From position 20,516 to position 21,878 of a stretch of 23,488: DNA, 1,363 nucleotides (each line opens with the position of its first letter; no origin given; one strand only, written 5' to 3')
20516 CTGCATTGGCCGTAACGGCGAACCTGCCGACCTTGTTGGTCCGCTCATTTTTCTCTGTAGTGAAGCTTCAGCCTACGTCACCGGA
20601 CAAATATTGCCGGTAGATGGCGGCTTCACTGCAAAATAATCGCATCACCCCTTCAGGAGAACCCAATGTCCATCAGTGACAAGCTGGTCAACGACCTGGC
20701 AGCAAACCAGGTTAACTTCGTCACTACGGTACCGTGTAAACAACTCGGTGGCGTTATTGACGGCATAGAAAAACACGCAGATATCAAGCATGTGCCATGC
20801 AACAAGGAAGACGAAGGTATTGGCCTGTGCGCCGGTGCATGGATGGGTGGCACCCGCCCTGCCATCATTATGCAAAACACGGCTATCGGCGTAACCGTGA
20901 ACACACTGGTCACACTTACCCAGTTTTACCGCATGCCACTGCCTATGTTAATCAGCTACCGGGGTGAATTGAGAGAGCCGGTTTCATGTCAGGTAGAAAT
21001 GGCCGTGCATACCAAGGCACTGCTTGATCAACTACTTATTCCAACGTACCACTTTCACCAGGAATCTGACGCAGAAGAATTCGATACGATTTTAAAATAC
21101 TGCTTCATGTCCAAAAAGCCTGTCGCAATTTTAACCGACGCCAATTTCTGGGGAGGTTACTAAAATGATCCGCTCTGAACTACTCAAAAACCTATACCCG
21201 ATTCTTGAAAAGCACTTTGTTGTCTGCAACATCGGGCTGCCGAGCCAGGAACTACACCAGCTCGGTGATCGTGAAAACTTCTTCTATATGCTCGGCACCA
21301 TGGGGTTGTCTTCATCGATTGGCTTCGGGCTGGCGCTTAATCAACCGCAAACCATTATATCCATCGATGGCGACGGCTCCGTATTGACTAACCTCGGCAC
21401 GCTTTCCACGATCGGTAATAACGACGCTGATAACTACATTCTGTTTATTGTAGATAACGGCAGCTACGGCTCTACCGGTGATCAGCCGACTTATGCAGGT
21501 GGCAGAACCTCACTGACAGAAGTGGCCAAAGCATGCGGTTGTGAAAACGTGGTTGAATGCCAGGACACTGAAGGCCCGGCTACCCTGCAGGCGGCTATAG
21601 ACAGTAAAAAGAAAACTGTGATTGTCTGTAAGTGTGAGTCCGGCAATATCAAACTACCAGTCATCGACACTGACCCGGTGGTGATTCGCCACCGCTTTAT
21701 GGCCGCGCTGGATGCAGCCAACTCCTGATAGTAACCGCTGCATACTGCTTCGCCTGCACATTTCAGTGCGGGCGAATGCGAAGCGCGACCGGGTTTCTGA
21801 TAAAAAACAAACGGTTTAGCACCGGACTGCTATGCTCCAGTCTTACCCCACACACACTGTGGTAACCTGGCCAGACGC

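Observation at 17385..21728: LacI-controlled hisD-like / SDR / comD / comE operon: predicted organosulfonate (DHPS or sulfolactate to sulfoacetaldehyde) module with a noncanonical regulator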

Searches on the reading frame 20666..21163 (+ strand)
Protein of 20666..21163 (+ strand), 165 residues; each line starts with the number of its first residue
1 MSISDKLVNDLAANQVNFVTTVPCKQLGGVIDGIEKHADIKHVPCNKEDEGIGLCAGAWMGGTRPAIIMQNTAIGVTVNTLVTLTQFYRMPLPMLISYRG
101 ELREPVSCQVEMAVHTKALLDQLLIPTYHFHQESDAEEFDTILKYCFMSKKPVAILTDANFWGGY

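Call 4: search_protein_families(library=pfam, proteins=[window:20666-21163:+])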
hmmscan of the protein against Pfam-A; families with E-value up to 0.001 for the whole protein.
window:20666-21163:+ (165 aa): 1 family
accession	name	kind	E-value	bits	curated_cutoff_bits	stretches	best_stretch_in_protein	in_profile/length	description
PF02776.23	TPP_enzyme_N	-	2.3e-07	31.1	26.8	1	1-96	1-95/119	Thiamine pyrophosphate enzyme, N-terminal TPP binding domain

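Call 5: search_protein_families(library=ncbifam, proteins=[window:20666-21163:+])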
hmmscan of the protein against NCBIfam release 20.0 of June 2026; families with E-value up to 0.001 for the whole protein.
window:20666-21163:+ (165 aa): 3 families
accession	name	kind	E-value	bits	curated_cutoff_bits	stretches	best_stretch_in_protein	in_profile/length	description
TIGR03845.1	sulfopyru_alph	equivalog_domain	6.3e-44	149.7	147.95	1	5-162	2-160/160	sulfopyruvate decarboxylase subunit alpha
TIGR03297.1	Ppyr-DeCO2ase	equivalog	6.8e-22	78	312.5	1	16-158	2-151/360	phosphonopyruvate decarboxylase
NF006052.0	PRK08199.1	subfamily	0.00094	17.6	539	0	7-77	14-84/559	thiamine pyrophosphate protein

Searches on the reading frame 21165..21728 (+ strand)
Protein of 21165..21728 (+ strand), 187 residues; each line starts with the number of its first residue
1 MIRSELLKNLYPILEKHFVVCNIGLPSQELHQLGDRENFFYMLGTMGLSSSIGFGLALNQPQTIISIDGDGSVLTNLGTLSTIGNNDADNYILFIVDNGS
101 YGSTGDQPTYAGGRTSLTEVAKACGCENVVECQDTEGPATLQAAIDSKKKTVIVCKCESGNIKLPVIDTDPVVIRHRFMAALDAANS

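Call 4: search_protein_families(library=pfam, proteins=[window:21165-21728:+])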
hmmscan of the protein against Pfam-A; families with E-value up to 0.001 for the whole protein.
window:21165-21728:+ (187 aa): 1 family
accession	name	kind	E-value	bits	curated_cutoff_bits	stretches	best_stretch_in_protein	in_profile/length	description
PF02775.26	TPP_enzyme_C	-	1.7e-16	60.8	21.9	1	41-154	25-150/151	Thiamine pyrophosphate enzyme, C-terminal TPP binding domain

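Call 5: search_protein_families(library=ncbifam, proteins=[window:21165-21728:+])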
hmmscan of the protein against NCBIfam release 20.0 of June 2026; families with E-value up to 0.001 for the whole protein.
window:21165-21728:+ (187 aa): 12 families
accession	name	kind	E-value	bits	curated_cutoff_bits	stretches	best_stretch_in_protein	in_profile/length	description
TIGR03846.1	sulfopy_beta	equivalog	1.3e-64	217.4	221.5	1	3-182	1-181/182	sulfopyruvate decarboxylase subunit beta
TIGR03297.1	Ppyr-DeCO2ase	equivalog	1e-37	130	312.5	1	2-180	172-358/360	phosphonopyruvate decarboxylase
NF004813.0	PRK06163.1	equivalog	1.5e-32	112.9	240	1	1-184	13-198/202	hypothetical protein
NF004710.0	PRK06048.1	equivalog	9.3e-06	24.4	976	1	43-153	413-533/561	acetolactate synthase large subunit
TIGR00118.1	acolac_lg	equivalog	1.1e-05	24.1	538.35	1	43-132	409-500/557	biosynthetic-type acetolactate synthase large subunit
NF006016.1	PRK08155.1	equivalog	1.1e-05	24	870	1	43-107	408-472/554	acetolactate synthase large subunit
NF005470.0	PRK07064.1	equivalog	4.2e-05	22.8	495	1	35-116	398-480/552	thiamine pyrophosphate-binding protein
NF006524.0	PRK08978.1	equivalog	5.4e-05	21.6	738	1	42-103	399-460/548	acetolactate synthase 2 catalytic subunit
NF006319.0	PRK08527.1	equivalog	0.0001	20.9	905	1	43-167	414-548/565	acetolactate synthase large subunit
NF004919.0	PRK06276.1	equivalog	0.00018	20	866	1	43-122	414-494/582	acetolactate synthase large subunit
NF006052.0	PRK08199.1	subfamily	0.00058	18.3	539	0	44-162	415-542/559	thiamine pyrophosphate protein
NF005228.0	PRK06725.1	equivalog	0.00097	17.4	991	0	43-105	422-484/571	acetolactate synthase large subunit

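Call 10: find_encoding_contigs(protein=window:21165-21728:+, flank=10000, max_places=8)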
Protein window:21165-21728:+ (187 aa): no gene with exactly this product is on record in the collection.

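Call 38: find_related_loci(query=window:21165-21728:+, collection=metagenome_contigs, flank=10000)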
Query window:21165-21728:+ (187 aa) in metagenome_contigs; peptide patterns used: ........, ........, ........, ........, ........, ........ (x = any residue, [..] = any of these).
412 stretches matched a pattern; 361 encode a relative of the query (tblastn E <= 1e-3); the best 80 are kept; 80 distinct loci.
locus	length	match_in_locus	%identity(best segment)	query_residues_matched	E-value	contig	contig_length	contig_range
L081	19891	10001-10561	75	1-187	6e-94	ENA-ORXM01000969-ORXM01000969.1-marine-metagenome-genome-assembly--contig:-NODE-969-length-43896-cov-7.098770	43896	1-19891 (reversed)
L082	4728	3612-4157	77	1-182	2e-92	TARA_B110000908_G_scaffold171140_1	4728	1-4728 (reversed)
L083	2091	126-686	74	1-187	2e-96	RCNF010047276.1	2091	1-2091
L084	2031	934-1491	74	1-186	4e-96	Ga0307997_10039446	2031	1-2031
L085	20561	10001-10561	73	1-187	1e-91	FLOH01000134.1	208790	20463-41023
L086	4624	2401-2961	73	1-187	1e-91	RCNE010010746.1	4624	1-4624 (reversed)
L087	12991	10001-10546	76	1-182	1e-91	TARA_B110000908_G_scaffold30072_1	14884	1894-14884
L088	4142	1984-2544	73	1-187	7e-92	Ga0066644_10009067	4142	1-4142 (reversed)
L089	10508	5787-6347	73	1-187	9e-91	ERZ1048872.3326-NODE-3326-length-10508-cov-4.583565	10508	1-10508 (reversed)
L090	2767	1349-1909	73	1-187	8e-93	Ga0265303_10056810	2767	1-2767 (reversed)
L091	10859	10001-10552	74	1-184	5e-91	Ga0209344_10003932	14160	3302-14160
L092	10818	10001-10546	75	1-182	2e-90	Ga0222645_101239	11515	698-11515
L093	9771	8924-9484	71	1-187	8e-90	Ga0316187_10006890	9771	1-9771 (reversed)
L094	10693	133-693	71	1-187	9e-90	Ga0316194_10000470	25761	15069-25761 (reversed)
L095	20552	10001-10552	73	1-184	2e-89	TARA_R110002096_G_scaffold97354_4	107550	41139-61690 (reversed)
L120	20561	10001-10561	72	1-187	3e-88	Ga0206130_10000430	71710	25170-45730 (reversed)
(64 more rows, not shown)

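Call 44: search_protein_families(library=pfam, proteins=[L120:10912-12648:-, L120:12650-13696:-, L120:13747-15036:-, L120:2810-4411:-, L120:886-1992:-, L120:4552-5313:+, L085:10597-11730:+, L085:11693-12970:+, L095:10589-11791:+, L095:6188-7990:+])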
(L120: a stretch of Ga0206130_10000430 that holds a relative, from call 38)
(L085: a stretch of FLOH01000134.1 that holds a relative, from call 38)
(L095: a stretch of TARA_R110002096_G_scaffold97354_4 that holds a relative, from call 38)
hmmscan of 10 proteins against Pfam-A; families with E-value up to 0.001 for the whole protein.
L120:10912-12648:- (578 aa): 3 families
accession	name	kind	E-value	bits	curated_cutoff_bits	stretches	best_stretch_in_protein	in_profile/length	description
PF17768.7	RecJ_OB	-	8.2e-24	84.2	27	1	465-574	1-107/107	RecJ OB domain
PF01368.27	DHH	-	3.2e-20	73.1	28.1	1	89-239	1-125/125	DHH family, N-terminal domain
PF02272.25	DHHA1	-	1.6e-17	64.2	25.9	1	360-451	7-101/102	DHHA1 domain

L120:12650-13696:- (348 aa): 1 family
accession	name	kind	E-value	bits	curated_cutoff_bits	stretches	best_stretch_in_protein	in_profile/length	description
PF03320.18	FBPase_glpX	-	1.7e-130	434.8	27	1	37-342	1-304/307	Bacterial fructose-1,6-bisphosphatase, glpX-encoded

L120:13747-15036:- (429 aa): 3 families
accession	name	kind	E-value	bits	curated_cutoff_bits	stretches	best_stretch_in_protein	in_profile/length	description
PF00742.24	Homoserine_dh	-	1.5e-57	194.6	22.9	1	140-318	1-173/173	Homoserine dehydrogenase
PF03447.22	NAD_binding_3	-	1.2e-13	52.2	24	1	12-132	1-116/116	Homoserine dehydrogenase, NAD binding domain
PF01842.31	ACT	-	5.5e-09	36.1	27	1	351-407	2-57/66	ACT domain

L120:2810-4411:- (533 aa): 7 families
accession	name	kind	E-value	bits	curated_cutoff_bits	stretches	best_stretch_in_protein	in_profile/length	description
PF00732.25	GMC_oxred_N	-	6e-51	173.8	23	1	3-295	1-217/218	GMC oxidoreductase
PF05199.19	GMC_oxred_C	-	4.1e-35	121.8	24.6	1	386-521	1-139/139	GMC oxidoreductase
PF00890.30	FAD_binding_2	-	5.9e-09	36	20.4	1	208-258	155-206/414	FAD binding domain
PF05834.18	Lycopene_cycl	-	4.1e-05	23.3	23.4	1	4-37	1-35/380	Lycopene cyclase protein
PF01266.30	DAO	-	4.8e-05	23.5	27.9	1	4-36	1-37/353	FAD dependent oxidoreductase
PF07992.20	Pyr_redox_2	-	0.0001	22.3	26.1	1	3-37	1-34/291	Pyridine nucleotide-disulphide oxidoreductase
PF01946.23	Thi4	-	0.00026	20.8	26.2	0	1-34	16-49/235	Thi4 family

L120:886-1992:- (368 aa): 1 family
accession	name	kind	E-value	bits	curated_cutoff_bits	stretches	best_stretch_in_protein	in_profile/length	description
PF03480.18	DctP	-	2.5e-32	112.8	23.4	1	46-326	14-284/286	Bacterial extracellular solute-binding protein, family 7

L120:4552-5313:+ (253 aa): 6 families
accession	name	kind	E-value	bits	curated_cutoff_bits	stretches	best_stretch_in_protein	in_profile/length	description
PF01614.24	IclR_C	-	2.1e-36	125.6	24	1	89-246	14-171/174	Bacterial transcriptional regulator IclR C-terminal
PF09339.16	HTH_IclR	-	2.3e-11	43.7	22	1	12-58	4-50/52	IclR helix-turn-helix domain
PF12802.13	MarR_2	-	4.3e-08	33.6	27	1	12-63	6-57/61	MarR family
PF25213.1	HVO_A0261_N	-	7.1e-06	26.3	35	1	17-63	17-59/86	HVO_A0261 N-terminal domain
PF01047.28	MarR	-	0.00023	21.4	24.6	1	13-61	5-52/59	MarR family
PF13412.12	HTH_24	-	0.00053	20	21.9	1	13-55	5-46/48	Winged helix-turn-helix DNA-binding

L085:10597-11730:+ (377 aa): 2 families
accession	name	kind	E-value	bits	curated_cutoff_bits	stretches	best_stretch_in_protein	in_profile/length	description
PF01070.24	FMN_dh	-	9.7e-120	400.2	24.9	1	17-370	1-348/350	FMN-dependent dehydrogenase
PF01645.23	Glu_synthase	-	0.00049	19.8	20.4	1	296-331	276-311/369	Conserved region in glutamate synthase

L085:11693-12970:+ (425 aa): 0 families

L095:10589-11791:+ (400 aa): 2 families
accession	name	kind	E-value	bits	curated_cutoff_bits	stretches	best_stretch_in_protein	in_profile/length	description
PF00318.25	Ribosomal_S2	-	7.1e-92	307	26.1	1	61-275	1-216/216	Ribosomal protein S2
PF11798.14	IMS_HHH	-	0.00095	19.7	24.4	0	338-358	12-32/32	IMS family HHH motif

L095:6188-7990:+ (600 aa): 1 family
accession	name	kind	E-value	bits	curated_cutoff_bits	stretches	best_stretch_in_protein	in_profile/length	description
PF00496.27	SBP_bac_5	-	7e-63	213.4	32.4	1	101-497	2-353/368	Bacterial extracellular solute-binding proteins, family 5 Middle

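Call 45: search_solved_structures(query=window:21165-21728:+, max_evalue=0.001)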
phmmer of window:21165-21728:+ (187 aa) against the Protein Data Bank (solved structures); distinct sequences matched with E-value up to 0.001: 2.
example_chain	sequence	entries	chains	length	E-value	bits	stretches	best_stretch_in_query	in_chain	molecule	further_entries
9iz3_B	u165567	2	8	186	3.5e-19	72.5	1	17-134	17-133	Putative phosphonopyruvate decarboxylase beta subunit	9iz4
9u8q_G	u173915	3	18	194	4.4e-08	36.3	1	4-110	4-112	Thiamine pyrophosphate enzyme TPP-binding domain-containing protein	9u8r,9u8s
